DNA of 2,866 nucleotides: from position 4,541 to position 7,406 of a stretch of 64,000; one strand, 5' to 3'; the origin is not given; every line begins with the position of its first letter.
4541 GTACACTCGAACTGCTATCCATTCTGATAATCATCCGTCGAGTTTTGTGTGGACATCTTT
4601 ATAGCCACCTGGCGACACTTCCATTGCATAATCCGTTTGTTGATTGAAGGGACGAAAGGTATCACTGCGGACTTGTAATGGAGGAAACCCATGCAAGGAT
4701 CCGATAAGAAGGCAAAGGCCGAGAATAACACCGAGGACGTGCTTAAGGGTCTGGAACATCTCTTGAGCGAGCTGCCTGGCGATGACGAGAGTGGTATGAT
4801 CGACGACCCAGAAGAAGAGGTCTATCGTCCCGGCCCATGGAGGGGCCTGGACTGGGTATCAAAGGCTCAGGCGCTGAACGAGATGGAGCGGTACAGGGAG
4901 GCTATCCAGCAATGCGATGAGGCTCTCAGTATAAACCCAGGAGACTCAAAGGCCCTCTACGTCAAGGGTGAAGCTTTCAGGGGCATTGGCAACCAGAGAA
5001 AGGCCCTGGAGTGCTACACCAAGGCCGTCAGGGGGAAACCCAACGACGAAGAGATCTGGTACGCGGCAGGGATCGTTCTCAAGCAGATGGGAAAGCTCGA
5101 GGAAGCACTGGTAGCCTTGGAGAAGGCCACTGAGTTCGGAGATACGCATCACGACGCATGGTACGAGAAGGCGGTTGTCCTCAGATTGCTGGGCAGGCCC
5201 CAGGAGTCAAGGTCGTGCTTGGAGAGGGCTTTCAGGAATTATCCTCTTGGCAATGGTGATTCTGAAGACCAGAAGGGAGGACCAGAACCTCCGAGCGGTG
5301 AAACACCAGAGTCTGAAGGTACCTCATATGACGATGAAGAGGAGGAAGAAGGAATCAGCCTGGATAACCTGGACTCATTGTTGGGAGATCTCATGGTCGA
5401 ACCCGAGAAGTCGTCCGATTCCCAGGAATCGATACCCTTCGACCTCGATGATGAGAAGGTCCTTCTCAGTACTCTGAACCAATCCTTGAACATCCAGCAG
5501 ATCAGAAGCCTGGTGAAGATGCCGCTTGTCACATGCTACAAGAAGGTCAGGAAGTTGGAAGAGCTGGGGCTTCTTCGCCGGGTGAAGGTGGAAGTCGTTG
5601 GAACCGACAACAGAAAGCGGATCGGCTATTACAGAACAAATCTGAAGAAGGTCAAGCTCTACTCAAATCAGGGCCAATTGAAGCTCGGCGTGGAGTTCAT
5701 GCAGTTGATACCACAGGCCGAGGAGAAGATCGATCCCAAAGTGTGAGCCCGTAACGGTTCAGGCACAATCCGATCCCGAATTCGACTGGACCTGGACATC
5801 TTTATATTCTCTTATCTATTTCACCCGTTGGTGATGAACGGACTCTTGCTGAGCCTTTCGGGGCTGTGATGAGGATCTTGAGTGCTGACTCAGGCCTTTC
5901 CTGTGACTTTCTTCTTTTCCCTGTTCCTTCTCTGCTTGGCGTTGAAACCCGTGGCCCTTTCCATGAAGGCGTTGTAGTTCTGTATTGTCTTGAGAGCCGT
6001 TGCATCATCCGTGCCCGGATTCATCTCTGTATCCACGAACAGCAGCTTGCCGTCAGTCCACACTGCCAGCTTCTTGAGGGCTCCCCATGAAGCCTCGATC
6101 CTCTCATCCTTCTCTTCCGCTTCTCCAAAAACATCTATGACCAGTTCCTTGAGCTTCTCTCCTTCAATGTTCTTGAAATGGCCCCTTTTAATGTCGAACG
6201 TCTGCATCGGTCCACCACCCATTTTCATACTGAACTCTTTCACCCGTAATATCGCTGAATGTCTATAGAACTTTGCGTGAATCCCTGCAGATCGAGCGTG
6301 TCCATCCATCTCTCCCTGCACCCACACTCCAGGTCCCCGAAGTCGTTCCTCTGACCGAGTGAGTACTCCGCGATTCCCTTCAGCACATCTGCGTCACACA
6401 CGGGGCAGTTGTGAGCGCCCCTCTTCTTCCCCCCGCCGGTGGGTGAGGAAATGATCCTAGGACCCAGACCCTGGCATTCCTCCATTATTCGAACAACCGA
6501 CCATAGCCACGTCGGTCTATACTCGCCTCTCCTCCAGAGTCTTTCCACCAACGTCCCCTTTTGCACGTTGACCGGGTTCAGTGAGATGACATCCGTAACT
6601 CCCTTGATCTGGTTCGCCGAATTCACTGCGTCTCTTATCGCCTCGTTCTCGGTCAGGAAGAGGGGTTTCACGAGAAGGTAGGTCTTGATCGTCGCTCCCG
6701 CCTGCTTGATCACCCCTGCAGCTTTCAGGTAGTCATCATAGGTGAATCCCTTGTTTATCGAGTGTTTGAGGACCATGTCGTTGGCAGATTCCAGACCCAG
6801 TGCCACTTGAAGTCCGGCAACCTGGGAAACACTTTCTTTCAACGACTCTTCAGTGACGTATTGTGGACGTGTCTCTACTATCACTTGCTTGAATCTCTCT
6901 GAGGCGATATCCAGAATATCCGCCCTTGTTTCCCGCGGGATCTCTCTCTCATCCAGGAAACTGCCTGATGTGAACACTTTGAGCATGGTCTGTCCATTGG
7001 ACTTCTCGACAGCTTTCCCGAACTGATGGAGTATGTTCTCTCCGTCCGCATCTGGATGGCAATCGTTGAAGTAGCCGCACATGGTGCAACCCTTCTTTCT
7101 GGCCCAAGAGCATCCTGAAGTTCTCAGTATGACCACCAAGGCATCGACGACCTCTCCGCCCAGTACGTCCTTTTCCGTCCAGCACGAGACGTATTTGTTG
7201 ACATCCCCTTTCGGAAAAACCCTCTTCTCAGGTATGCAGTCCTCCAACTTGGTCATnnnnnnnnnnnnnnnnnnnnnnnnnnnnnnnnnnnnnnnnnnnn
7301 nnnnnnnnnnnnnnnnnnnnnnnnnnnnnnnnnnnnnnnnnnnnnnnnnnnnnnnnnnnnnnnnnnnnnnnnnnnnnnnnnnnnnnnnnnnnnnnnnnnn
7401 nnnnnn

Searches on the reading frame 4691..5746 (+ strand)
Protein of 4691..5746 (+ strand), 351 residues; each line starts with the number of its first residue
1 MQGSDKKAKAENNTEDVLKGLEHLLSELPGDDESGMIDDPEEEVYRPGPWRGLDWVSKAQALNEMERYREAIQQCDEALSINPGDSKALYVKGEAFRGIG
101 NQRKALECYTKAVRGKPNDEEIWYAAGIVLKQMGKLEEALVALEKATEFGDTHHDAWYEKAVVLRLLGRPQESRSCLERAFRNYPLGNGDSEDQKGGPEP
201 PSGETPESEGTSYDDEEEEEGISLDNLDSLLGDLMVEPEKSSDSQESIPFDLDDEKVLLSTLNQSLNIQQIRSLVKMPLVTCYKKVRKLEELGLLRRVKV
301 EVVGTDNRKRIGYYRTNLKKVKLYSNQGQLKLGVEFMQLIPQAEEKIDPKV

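Call 18: search_protein_families(library=ncbifam, proteins=[window:4691-5746:+], max_evalue=0.001)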
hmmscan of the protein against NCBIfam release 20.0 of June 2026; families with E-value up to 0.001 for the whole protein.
window:4691-5746:+ (351 aa): 16 families
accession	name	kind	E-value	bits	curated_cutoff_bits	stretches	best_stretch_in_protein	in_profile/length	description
TIGR02917.1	PEP_TPR_lipo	equivalog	2.6e-12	45.5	312.2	1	57-163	164-270/899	XrtA/PEP-CTERM system TPR-repeat protein PrsT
NF040959.1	MamA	equivalog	7.8e-12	45.1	200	1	61-151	80-170/204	magnetosome protein MamA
TIGR02552.1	LcrH_SycD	equivalog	2.4e-09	37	104.8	0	55-120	55-120/136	SycD/LcrH family type III secretion system chaperone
TIGR02521.1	type_IV_pilW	equivalog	6.6e-09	35.7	154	1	65-182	44-163/234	type IV pilus biogenesis/stability protein PilW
NF033920.0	C39_PA2778_fam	equivalog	7.2e-09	35.4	150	2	53-148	157-252/255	PA2778 family cysteine peptidase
NF053607.1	CHU_0125_OmpA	equivalog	3e-08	32.6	620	1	58-151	25-118/639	CHU_0125 family OmpA-like outer membrane integrity protein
NF047558.1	TPR_END_plus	domain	2.3e-06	27.5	32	0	156-185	1-30/56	TPR end-of-group domain-containing protein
TIGR03939.1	PGA_TPR_OMP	equivalog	6.8e-06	24.6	366.65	1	67-185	68-185/800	poly-beta-1,6 N-acetyl-D-glucosamine export porin PgaA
NF041522.1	TPR_sll0314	equivalog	2.8e-05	23.5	225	0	59-113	187-241/275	Sll0314/Alr1548 family TPR repeat-containing protein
NF047371.1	FlcA_CTERM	equivalog_domain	3.6e-05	22.4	300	1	98-183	451-536/646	periplasmic flagellar collar protein FlcA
NF002725.1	PRK02603.1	equivalog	5.5e-05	23.2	143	1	67-163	50-148/173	photosystem I assembly protein Ycf3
NF011886.0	PRK15359.1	equivalog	0.00017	21.4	146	0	105-149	77-121/144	type III secretion system chaperone protein SscB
NF008520.0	PRK11447.1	equivalog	0.00017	19.5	858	0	94-150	277-333/1157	cellulose synthase complex outer membrane protein BcsC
NF040561.1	PrimPol_Msp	equivalog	0.00024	19.8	200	0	92-139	31-76/515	CRISPR-associated primase-polymerase type A1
NF052415.1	T3SS_chap_SctY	equivalog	0.00038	20.9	70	0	116-180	36-103/106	type III secretion apparatus assembly chaperone SctY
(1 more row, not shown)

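Call 19: search_protein_families(library=pfam, proteins=[window:4691-5746:+], max_evalue=0.001)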
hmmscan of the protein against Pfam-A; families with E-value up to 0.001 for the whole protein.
window:4691-5746:+ (351 aa): 14 families
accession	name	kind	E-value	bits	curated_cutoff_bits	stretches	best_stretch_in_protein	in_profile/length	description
PF00515.34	TPR_1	-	6.2e-21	73.7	27.8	1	55-84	4-33/34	Tetratricopeptide repeat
PF07719.23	TPR_2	-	6.9e-20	69.9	27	0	155-185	2-32/34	Tetratricopeptide repeat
PF13181.12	TPR_8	-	2.1e-19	68.4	25.7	0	121-148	2-29/34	Tetratricopeptide repeat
PF13431.12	TPR_17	-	3.5e-16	58.5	24.4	1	108-140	1-33/34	Tetratricopeptide repeat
PF13428.12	TPR_14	-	7.8e-16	57.4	23.5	1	121-161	2-42/44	Tetratricopeptide repeat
PF13424.12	TPR_12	-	8.7e-14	51.9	30.1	1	57-115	8-74/77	Tetratricopeptide repeat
PF13414.12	TPR_11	-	2.7e-12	46.6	26.8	1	93-134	1-42/42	TPR repeat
PF14559.12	TPR_19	-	1.7e-11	44.7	25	1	64-125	3-64/68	Tetratricopeptide repeat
PF13432.12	TPR_16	-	2.7e-11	44.1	32.7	2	124-185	1-62/65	Tetratricopeptide repeat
PF12895.13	ANAPC3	-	4.6e-08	33.7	27.2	1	65-146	2-82/82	Anaphase-promoting complex, cyclosome, subunit 3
PF13371.12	TPR_9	-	1.6e-07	31.7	35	0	103-148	12-57/73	Tetratricopeptide repeat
PF13174.12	TPR_6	-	2.5e-06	28.2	26.3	0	155-185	1-31/33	Tetratricopeptide repeat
PF13374.12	TPR_10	-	1.5e-05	25.3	27.5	0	59-81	9-31/42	Tetratricopeptide repeat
PF13176.12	TPR_7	-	0.00049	20.4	27.9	0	88-120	1-35/36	Tetratricopeptide repeat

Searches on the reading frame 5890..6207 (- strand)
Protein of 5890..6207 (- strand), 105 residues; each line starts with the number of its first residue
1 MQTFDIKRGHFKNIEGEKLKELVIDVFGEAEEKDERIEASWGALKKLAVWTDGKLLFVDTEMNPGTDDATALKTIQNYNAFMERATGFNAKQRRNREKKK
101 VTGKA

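Call 18: search_protein_families(library=ncbifam, proteins=[window:5890-6207:-], max_evalue=0.001)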
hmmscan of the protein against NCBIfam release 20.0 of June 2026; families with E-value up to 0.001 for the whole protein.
window:5890-6207:- (105 aa): 0 families

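Call 19: search_protein_families(library=pfam, proteins=[window:5890-6207:-], max_evalue=0.001)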
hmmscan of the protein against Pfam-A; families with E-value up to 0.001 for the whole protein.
window:5890-6207:- (105 aa): 1 family
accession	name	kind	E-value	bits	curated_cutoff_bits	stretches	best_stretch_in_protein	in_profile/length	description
PF18446.7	DUF5611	-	9e-26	91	25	1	1-99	1-102/102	Domain of unknown function (DUF5611)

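Call 27: search_solved_structures(query=window:5890-6207:-, max_evalue=1)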
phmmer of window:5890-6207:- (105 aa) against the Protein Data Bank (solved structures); distinct sequences matched with E-value up to 1: 1.
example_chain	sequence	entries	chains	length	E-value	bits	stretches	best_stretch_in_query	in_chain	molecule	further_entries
2joi_A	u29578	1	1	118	3.8e-05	27.4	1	3-96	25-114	Hypothetical protein Ta0095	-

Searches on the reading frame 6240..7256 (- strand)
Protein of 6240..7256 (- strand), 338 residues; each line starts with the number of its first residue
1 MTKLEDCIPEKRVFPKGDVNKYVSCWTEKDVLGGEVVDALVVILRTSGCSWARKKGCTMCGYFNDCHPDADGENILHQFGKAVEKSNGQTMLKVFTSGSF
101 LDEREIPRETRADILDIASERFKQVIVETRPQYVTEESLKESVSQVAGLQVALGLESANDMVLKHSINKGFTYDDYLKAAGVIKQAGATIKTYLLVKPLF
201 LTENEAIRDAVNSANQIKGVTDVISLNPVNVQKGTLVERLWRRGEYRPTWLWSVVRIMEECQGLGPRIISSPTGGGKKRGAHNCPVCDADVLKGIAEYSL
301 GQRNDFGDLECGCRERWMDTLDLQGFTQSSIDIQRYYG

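Call 18: search_protein_families(library=ncbifam, proteins=[window:6240-7256:-], max_evalue=0.001)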
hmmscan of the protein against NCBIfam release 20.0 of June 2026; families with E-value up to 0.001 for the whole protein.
window:6240-7256:- (338 aa): 4 families
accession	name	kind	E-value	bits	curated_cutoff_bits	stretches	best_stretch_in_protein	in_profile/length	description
TIGR01210.1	TIGR01210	equivalog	5.9e-109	364.1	212.15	1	26-322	2-304/313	archaeosine biosynthesis radical SAM protein RaSEA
TIGR01211.1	ELP3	subfamily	1.7e-11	43.3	350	1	116-266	186-334/522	tRNA uridine(34) 5-carboxymethylaminomethyl modification radical SAM/GNAT enzyme Elp3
TIGR01212.1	TIGR01212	equivalog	7.9e-10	38.3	180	1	122-248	109-234/302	tRNA modification radical SAM protein MnmL/YtqA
TIGR04013.1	B12_SAM_MJ_1487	hypoth_equivalog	0.00083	18.3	251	0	128-192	246-309/382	TIGR04013 family B12-binding domain/radical SAM domain-containing protein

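Call 19: search_protein_families(library=pfam, proteins=[window:6240-7256:-], max_evalue=0.001)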
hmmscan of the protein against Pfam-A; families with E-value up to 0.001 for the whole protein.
window:6240-7256:- (338 aa): 1 family
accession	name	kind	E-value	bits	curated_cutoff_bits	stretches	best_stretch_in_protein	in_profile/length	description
PF04055.27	Radical_SAM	-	9.9e-06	26.3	29.5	1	46-197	4-150/166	Radical SAM superfamily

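Call 47: find_homologous_proteins(query=window:6240-7256:-, max_evalue=1e-40)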
Query window:6240-7256:- (338 aa): 3851 proteins with E <= 1e-40 among 7182 candidates; the best 120 are listed.
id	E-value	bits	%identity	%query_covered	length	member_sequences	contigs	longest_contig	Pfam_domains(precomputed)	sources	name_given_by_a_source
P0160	6.5e-208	708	91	100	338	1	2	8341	PF04055.28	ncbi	ncbi:MAG: archaeosine biosynthesis radical SAM protein RaSEA [Thermoplasmata archaeon]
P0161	6.1e-204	694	88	100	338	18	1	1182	PF04055.28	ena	-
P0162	4.1e-184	629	80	100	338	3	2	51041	PF04055.28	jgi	jgi:radical SAM enzyme (TIGR01210 family)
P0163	1.4e-179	614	79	100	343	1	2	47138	PF04055.28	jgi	jgi:radical SAM enzyme (TIGR01210 family)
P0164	4.8e-168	576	74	100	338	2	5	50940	PF04055.28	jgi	jgi:radical SAM enzyme (TIGR01210 family)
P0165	3.6e-167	574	73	100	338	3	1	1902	PF04055.28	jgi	jgi:radical SAM enzyme (TIGR01210 family)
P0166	5.1e-163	560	71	99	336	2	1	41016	-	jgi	jgi:radical SAM enzyme (TIGR01210 family)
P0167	3.1e-162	557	69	100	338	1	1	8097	PF04055.28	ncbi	-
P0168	1.1e-161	555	70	100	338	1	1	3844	PF04055.28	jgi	-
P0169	2.3e-154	531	67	100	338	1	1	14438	-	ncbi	-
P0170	8.5e-154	530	68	100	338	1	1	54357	-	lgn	-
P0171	1.3e-153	529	66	100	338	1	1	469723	-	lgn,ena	-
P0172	1.4e-153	529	67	100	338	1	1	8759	PF04055.28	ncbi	-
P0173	2.4e-153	528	66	100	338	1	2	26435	-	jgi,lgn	jgi:radical SAM enzyme (TIGR01210 family)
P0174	4.1e-153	527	67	100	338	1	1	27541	PF04055.28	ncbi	-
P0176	5.8e-152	524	66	100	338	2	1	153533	PF04055.28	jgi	jgi:radical SAM enzyme (TIGR01210 family)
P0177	1.5e-151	522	64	100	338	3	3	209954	-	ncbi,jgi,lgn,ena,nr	ncbi:MAG: TIGR01210 family radical SAM protein [Methanomassiliicoccales archaeon]|nr:MAG: TIGR01210 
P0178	6.5e-151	520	64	100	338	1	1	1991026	-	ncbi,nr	ncbi:MAG: archaeosine biosynthesis radical SAM protein RaSEA [Methanobacteriota archaeon]|nr:MAG: ar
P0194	1.9e-104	367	53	93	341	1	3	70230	PF04055.28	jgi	jgi:radical SAM enzyme (TIGR01210 family)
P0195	3.8e-104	366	51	99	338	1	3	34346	PF04055.28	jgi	jgi:radical SAM enzyme (TIGR01210 family)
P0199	5.0e-103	363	50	99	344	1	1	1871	PF04055.28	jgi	jgi:radical SAM enzyme (TIGR01210 family)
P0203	1.5e-102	361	50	96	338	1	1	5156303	PF04055.28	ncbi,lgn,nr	ncbi:MAG: archaeosine biosynthesis radical SAM protein RaSEA [Thermoplasmata archaeon]|nr:MAG: archa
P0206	5.6e-102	359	49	99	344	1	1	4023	PF04055.28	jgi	jgi:radical SAM enzyme (TIGR01210 family)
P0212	3.3e-101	357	50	93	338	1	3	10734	-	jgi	jgi:radical SAM enzyme (TIGR01210 family)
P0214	3.5e-101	357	50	93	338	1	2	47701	PF04055.28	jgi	jgi:radical SAM enzyme (TIGR01210 family)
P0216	7.3e-101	356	50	96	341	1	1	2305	-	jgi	jgi:radical SAM enzyme (TIGR01210 family)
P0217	7.5e-101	356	50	96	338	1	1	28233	-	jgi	jgi:radical SAM enzyme (TIGR01210 family)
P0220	1.0e-100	355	51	95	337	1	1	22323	PF04055.28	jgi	jgi:radical SAM enzyme (TIGR01210 family)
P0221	1.0e-100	355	51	93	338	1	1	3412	-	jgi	jgi:radical SAM enzyme (TIGR01210 family)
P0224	2.1e-100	354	50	93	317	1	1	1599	PF04055.28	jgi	jgi:radical SAM enzyme (TIGR01210 family)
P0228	5.3e-100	353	50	94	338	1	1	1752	PF04055.28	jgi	jgi:radical SAM enzyme (TIGR01210 family)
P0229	6.2e-100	353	51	93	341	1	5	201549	PF04055.28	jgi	jgi:radical SAM enzyme (TIGR01210 family)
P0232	9.0e-100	352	49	98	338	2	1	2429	-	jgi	jgi:radical SAM enzyme (TIGR01210 family)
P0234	9.8e-100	352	50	97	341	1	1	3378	PF04055.28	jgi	jgi:radical SAM enzyme (TIGR01210 family)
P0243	3.9e-99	350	47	97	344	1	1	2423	PF04055.28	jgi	jgi:radical SAM enzyme (TIGR01210 family)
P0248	1.5e-98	348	50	91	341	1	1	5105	PF04055.28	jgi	jgi:radical SAM enzyme (TIGR01210 family)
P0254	3.4e-98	347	51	93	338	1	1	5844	PF04055.28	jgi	jgi:radical SAM enzyme (TIGR01210 family)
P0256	4.1e-98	347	50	93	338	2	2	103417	-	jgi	jgi:radical SAM enzyme (TIGR01210 family)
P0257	4.5e-98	346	50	93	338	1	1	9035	PF04055.28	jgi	jgi:radical SAM enzyme (TIGR01210 family)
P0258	5.2e-98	346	51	93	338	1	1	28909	PF04055.28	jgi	jgi:radical SAM enzyme (TIGR01210 family)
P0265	1.5e-97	345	48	95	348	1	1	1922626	PF04055.28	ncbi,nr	ncbi:MAG: archaeosine biosynthesis radical SAM protein RaSEA [Thermoplasmatales archaeon]|nr:MAG: ar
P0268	2.3e-97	344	46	99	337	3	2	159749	PF04055.28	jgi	jgi:radical SAM enzyme (TIGR01210 family)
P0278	8.0e-97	342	46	94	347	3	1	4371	PF04055.28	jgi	jgi:radical SAM enzyme (TIGR01210 family)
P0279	8.6e-97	342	50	96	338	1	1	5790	-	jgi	jgi:radical SAM enzyme (TIGR01210 family)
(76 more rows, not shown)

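Call 53: find_encoding_contigs(protein=P0265, flank=5000, max_places=1)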
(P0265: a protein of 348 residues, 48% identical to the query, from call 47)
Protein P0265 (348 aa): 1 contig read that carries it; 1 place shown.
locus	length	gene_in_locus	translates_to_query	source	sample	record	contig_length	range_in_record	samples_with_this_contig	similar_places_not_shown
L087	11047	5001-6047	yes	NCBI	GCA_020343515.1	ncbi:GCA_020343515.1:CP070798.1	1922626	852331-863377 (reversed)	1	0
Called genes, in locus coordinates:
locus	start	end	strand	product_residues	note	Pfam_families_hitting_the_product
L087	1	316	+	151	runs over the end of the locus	PF08069:Ribosomal_S13_N, PF00312:Ribosomal_S15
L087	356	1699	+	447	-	PF01368:DHH, PF02272:DHHA1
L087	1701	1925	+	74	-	PF09341:Pcc1 (weak)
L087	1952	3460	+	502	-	PF18490:tRNA_bind_4, PF00587:tRNA-synt_2b (weak)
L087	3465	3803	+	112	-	-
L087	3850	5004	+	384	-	PF19094:EMC6_arch (weak)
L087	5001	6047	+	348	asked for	PF04055:Radical_SAM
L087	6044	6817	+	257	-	PF01135:PCMT, PF01596:Methyltransf_3, PF08704:GCD14, PF05175:MTS (weak), PF06325:PrmA (weak), PF13847:Methyltransf_31, PF08241:Methyltransf_11 (weak), PF13649:Methyltransf_25, +4 more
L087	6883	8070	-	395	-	PF13620:CarboxypepD_reg (weak)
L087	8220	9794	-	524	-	-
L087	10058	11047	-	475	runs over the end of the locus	PF02310:B12-binding, PF04055:Radical_SAM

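Call 54: find_encoding_contigs(protein=P0203, flank=5000, max_places=1)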
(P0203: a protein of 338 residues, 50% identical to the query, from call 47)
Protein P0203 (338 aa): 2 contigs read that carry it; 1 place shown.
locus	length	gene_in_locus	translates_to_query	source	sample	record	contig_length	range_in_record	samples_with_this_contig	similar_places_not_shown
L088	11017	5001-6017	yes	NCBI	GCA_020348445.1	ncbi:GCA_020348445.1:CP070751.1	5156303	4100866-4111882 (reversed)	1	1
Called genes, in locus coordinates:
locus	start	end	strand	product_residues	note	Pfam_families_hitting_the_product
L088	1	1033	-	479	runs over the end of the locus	PF03853:YjeF_N, PF01256:Carb_kinase, PF02110:HK (faint)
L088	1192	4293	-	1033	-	PF01839:FG-GAP (faint), PF13517:FG-GAP_3, PF07593:UnbV_ASPIC, PF07705:CARDB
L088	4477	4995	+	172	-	PF00132:Hexapep (weak), PF25087:GMPPB_C (faint)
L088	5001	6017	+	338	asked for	PF04055:Radical_SAM (weak)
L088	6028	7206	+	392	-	PF04055:Radical_SAM, PF14716:HHH_8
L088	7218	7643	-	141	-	PF07650:KH_2 (weak), PF00013:KH_1 (faint), PF13083:KH_KhpA-B (weak), PF26594:KH_NusA_2nd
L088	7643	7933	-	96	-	PF01248:Ribosomal_L7Ae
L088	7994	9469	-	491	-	PF04998:RNA_pol_Rpb1_5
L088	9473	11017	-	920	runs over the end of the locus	PF04997:RNA_pol_Rpb1_1, PF00623:RNA_pol_Rpb1_2, PF04983:RNA_pol_Rpb1_3, PF05000:RNA_pol_Rpb1_4, PF04998:RNA_pol_Rpb1_5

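Call 55: find_encoding_contigs(protein=P0178, flank=5000, max_places=1)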
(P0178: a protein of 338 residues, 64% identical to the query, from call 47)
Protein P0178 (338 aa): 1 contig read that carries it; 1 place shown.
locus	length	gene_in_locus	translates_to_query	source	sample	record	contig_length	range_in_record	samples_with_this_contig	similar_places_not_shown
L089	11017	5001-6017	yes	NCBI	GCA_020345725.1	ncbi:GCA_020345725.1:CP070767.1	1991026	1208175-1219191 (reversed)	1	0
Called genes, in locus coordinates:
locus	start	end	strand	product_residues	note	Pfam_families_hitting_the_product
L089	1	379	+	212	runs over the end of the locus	PF01368:DHH (weak), PF21763:DHH_CID (faint)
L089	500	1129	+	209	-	PF02272:DHHA1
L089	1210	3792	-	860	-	-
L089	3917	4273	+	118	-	-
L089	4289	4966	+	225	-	-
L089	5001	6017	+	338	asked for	-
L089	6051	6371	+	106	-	PF18446:DUF5611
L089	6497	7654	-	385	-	PF13424:TPR_12 (weak), PF13432:TPR_16, PF12895:ANAPC3, PF14559:TPR_19, PF00515:TPR_1, PF07719:TPR_2 (weak), PF13414:TPR_11, PF13432:TPR_16, +9 more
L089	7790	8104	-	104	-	PF00428:Ribosomal_60s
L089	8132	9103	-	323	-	PF00466:Ribosomal_L10, PF17777:RL10P_insert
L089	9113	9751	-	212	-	PF00687:Ribosomal_L1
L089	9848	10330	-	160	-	PF03946:Ribosomal_L11_N, PF00298:Ribosomal_L11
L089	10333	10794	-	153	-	PF03439:Spt5-NGN, PF00467:KOW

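Call 78: search_protein_families(library=pfam, proteins=[L087:3850-5001:+], max_evalue=0.1)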
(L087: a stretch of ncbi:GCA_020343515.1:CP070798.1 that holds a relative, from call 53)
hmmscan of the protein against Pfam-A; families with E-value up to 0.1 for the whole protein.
L087:3850-5001:+ (384 aa): 1 family
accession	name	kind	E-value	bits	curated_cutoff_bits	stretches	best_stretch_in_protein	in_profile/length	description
PF19094.5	EMC6_arch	-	2.1e-05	25.3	26.7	1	32-118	3-87/87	EMC6-arch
